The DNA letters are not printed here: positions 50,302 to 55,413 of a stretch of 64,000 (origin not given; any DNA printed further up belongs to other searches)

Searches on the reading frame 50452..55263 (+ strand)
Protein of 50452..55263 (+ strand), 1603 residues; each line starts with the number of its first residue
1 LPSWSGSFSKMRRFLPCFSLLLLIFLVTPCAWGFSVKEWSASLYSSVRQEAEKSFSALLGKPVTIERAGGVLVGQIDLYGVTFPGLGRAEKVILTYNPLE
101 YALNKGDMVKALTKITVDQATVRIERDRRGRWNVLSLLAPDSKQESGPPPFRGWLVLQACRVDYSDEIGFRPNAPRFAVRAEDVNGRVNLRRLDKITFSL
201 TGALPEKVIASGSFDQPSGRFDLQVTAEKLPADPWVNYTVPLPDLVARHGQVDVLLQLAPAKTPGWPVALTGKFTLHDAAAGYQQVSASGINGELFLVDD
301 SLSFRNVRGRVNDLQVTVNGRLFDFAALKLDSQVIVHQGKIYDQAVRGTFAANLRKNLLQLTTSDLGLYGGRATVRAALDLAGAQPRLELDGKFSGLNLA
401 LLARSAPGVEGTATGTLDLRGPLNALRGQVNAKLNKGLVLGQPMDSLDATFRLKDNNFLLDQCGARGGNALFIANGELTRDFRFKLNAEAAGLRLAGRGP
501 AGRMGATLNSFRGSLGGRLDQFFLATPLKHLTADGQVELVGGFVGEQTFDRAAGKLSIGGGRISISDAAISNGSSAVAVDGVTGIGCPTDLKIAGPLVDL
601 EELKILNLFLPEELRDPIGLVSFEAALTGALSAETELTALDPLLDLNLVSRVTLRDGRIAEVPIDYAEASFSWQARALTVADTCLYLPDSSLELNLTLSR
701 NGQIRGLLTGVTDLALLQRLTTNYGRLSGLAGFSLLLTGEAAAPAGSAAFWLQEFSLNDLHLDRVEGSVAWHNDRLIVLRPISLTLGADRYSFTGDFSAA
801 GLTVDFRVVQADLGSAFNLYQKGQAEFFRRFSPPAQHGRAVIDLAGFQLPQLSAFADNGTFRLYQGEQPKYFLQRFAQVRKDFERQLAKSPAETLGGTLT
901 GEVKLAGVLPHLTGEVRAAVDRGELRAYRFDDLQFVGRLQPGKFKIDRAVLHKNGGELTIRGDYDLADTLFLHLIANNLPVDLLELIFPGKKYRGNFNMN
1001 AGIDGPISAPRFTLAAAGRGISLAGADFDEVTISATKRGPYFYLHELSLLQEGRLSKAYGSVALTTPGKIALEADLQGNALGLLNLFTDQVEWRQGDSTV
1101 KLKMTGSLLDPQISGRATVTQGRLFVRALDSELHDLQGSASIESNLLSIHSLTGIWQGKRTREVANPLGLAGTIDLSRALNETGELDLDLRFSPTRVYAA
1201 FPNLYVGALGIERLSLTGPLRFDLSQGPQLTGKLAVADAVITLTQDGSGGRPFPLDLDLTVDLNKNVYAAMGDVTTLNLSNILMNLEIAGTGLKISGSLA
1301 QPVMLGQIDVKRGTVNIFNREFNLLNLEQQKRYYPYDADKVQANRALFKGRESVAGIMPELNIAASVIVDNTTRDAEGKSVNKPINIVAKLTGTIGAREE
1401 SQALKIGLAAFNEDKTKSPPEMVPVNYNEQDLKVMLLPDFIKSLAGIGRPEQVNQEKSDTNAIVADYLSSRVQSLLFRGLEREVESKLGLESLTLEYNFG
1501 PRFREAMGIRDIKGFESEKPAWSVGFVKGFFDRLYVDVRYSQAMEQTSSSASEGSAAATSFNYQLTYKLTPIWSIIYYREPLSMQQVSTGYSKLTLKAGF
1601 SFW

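Call 6: search_protein_families(library=pfam, proteins=[window:50452-55263:+], max_evalue=0.00001)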
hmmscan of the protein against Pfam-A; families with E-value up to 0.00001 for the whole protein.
window:50452-55263:+ (1603 aa): 1 family
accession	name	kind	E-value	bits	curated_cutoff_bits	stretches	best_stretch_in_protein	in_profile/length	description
PF04357.19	TamB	-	8.2e-16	58.7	22.4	1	1168-1577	13-363/381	TamB, inner membrane protein subunit of TAM complex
